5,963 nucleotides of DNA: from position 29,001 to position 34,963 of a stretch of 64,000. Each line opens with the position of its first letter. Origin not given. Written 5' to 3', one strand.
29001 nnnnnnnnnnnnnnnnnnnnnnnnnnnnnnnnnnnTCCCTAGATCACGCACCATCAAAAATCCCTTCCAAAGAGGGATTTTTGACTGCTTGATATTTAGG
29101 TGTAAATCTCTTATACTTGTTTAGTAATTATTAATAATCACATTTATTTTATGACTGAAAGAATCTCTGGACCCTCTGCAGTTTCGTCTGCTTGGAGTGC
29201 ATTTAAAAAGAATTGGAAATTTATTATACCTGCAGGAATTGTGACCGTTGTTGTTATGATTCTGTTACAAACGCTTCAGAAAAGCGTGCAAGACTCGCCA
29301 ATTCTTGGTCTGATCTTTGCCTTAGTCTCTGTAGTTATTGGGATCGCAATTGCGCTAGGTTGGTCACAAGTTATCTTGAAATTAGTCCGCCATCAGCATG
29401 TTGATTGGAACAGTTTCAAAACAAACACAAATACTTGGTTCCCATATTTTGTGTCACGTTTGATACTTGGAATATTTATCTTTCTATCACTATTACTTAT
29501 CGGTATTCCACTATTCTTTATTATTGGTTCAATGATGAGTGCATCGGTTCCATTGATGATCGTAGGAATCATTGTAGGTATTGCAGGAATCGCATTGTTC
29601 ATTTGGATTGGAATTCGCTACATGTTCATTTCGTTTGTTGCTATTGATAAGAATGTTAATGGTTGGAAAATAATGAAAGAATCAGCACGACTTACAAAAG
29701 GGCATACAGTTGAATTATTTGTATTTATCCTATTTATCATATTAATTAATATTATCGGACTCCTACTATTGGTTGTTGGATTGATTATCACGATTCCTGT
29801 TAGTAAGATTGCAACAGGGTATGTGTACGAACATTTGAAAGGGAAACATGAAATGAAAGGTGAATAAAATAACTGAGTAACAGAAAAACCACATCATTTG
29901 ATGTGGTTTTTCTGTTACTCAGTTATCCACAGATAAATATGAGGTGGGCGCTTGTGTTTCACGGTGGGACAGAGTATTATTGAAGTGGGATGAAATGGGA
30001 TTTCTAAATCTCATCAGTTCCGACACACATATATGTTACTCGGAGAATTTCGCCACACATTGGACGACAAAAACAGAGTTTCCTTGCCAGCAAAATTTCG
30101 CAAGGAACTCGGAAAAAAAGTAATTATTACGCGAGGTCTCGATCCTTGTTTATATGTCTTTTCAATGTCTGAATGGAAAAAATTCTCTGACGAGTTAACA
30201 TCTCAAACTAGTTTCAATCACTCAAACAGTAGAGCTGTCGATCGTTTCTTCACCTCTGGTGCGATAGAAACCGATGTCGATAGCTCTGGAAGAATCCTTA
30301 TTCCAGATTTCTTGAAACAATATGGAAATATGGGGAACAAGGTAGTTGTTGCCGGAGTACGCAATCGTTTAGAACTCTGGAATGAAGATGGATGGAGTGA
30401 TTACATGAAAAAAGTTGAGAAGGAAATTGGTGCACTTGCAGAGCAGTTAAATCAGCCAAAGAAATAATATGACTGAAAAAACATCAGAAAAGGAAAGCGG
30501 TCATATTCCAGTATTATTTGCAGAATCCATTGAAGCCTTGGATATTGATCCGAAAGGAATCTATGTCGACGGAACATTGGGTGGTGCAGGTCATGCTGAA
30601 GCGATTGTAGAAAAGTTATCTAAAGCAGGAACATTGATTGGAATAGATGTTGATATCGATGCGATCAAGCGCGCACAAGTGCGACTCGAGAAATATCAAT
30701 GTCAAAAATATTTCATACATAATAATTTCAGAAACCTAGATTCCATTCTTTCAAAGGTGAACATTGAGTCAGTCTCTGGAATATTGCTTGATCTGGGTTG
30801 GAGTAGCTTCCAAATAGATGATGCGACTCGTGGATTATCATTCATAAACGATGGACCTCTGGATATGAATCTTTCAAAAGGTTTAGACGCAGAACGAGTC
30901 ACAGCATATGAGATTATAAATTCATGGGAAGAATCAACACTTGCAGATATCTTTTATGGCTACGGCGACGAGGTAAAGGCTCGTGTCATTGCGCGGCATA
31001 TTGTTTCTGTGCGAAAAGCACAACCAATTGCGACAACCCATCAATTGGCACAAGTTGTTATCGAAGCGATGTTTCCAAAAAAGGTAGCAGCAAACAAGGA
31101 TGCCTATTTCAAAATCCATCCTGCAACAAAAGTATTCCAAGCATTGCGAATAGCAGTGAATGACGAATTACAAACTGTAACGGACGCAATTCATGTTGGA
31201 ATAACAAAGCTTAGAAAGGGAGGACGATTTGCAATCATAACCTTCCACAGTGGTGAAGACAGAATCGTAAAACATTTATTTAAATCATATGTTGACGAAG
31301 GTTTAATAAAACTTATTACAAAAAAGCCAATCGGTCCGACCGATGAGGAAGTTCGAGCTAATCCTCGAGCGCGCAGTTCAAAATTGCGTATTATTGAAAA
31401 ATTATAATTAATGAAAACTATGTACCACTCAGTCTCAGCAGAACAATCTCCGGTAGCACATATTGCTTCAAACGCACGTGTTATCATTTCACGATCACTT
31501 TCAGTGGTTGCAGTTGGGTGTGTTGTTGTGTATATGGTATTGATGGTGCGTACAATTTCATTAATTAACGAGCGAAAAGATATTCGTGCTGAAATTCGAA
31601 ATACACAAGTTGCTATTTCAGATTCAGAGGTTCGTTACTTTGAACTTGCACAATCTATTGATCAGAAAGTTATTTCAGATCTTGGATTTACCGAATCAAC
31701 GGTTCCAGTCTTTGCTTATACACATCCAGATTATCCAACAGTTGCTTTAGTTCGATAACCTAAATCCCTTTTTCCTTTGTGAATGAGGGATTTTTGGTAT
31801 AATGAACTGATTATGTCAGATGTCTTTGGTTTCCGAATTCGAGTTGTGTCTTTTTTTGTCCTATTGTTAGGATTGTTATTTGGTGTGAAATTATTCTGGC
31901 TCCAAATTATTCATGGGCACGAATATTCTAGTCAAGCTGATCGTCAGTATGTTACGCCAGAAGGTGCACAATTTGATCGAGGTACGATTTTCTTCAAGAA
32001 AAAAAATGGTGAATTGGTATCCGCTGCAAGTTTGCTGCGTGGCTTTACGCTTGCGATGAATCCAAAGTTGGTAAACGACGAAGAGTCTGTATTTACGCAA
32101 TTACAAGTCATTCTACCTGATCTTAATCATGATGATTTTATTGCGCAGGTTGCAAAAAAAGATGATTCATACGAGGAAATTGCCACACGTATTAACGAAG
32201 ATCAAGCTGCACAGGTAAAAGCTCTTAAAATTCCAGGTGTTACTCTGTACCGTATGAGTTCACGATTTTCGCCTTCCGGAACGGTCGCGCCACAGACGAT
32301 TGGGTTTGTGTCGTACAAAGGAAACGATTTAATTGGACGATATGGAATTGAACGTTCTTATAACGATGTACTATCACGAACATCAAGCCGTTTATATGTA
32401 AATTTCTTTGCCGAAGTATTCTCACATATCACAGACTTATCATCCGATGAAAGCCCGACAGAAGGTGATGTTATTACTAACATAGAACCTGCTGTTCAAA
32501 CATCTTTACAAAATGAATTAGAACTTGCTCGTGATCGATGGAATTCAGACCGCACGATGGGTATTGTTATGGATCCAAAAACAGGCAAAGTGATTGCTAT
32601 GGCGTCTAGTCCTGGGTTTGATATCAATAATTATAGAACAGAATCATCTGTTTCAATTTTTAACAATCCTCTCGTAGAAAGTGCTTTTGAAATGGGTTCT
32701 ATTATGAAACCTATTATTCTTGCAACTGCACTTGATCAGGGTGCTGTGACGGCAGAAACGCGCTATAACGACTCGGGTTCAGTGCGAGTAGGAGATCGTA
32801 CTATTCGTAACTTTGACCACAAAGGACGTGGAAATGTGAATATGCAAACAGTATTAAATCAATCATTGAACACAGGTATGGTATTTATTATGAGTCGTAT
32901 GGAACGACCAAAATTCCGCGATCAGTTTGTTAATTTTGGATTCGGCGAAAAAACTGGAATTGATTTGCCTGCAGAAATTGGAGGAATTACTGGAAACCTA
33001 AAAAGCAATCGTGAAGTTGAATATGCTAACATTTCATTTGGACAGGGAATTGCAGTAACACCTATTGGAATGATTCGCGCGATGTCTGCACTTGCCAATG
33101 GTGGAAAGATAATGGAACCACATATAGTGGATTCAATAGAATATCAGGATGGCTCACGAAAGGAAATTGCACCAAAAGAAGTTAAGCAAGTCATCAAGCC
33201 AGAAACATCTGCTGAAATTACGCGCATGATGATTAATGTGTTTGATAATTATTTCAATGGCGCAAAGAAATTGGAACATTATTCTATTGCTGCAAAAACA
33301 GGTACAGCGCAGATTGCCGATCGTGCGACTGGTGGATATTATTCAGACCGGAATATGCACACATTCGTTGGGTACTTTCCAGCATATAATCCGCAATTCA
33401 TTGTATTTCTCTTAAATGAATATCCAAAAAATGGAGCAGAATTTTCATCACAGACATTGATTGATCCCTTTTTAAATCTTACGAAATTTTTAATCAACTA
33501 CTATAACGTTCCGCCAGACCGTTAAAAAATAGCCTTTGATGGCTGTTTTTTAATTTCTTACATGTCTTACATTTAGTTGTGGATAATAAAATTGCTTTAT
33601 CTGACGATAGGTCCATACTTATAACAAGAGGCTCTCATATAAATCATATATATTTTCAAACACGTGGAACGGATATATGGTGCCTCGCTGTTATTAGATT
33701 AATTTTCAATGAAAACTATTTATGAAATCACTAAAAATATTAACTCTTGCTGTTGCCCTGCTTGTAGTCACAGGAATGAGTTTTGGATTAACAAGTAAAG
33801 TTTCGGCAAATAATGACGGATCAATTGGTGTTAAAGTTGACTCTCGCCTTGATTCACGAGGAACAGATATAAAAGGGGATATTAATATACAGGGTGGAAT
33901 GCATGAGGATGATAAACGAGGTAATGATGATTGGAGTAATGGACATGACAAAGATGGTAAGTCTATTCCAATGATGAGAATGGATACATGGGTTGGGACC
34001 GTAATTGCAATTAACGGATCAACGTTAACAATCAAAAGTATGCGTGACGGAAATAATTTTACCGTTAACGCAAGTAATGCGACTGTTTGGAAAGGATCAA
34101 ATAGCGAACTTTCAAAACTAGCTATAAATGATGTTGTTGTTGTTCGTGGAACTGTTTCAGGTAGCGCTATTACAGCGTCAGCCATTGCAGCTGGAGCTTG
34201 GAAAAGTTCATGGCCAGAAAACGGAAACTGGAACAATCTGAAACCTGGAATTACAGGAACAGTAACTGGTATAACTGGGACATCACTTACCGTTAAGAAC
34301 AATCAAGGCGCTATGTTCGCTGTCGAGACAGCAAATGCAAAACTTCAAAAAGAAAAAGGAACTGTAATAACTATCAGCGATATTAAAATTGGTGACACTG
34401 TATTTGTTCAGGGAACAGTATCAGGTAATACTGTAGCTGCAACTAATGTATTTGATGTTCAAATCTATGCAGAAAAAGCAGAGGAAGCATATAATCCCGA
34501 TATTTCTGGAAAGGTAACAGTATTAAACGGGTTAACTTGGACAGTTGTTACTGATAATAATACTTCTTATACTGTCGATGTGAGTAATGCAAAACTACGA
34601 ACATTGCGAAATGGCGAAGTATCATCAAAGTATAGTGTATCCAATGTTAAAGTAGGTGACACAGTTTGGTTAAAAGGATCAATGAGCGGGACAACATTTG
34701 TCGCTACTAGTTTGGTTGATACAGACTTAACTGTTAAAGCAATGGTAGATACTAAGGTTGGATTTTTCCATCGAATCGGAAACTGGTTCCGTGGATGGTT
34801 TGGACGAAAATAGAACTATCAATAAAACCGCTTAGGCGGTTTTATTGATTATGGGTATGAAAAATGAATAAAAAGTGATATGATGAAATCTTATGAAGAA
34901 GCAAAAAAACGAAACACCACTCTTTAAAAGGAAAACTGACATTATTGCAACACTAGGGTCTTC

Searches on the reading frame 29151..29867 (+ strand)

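Call 94: search_protein_families(library=pfam, proteins=[window:29151-29867:+], max_evalue=0.00001)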
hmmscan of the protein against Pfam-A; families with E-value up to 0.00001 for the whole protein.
window:29151-29867:+ (238 aa): 1 family
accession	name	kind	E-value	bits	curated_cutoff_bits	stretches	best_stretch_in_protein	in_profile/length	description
PF06161.16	DUF975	-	1.4e-07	32.1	34.8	1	33-231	30-241/243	Protein of unknown function (DUF975)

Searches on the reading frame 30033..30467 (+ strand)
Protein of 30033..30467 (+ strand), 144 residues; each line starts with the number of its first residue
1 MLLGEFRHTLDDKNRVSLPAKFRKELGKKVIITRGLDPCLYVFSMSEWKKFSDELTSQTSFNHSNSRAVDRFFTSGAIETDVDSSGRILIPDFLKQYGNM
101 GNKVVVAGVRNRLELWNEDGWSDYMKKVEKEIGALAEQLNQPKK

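Call 94: search_protein_families(library=pfam, proteins=[window:30033-30467:+], max_evalue=0.00001)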
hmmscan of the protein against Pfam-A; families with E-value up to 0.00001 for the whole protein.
window:30033-30467:+ (144 aa): 1 family
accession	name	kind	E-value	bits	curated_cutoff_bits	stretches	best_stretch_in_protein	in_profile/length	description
PF02381.23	MraZ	-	3.4e-33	113.9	23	2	1-72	1-72/72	MraZ protein, putative antitoxin-like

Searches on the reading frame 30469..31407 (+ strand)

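Call 94: search_protein_families(library=pfam, proteins=[window:30469-31407:+], max_evalue=0.00001)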
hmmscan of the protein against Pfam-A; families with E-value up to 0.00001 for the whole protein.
window:30469-31407:+ (312 aa): 1 family
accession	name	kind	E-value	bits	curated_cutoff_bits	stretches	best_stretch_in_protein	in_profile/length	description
PF01795.25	Methyltransf_5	-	7.8e-98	328.2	27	1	10-311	2-308/309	MraW methylase family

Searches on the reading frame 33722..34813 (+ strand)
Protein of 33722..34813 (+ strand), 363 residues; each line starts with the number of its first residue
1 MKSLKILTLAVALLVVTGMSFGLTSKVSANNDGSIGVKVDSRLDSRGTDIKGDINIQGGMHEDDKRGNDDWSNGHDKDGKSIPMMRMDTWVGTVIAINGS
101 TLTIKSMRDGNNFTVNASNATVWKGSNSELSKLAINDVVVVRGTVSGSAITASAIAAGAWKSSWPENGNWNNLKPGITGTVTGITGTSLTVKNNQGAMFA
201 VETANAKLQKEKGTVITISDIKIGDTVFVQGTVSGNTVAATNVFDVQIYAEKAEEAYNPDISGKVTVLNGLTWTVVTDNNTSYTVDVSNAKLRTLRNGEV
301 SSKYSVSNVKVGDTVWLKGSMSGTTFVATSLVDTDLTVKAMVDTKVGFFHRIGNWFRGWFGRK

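Call 3: search_protein_families(library=pfam, proteins=[window:33722-34813:+], max_evalue=0.01)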
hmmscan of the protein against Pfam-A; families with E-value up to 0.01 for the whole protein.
window:33722-34813:+ (363 aa): 3 families
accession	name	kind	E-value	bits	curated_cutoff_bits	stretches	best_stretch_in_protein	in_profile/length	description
PF18914.6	DUF5666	-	4.2e-09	37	27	1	92-155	2-59/60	Domain of unknown function (DUF5666)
PF00677.23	Lum_binding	-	2.4e-05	24.7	27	1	91-126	37-71/86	Lumazine binding domain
PF01336.31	tRNA_anti-codon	-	0.00081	19.7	27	0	119-146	30-58/75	OB-fold nucleic acid binding domain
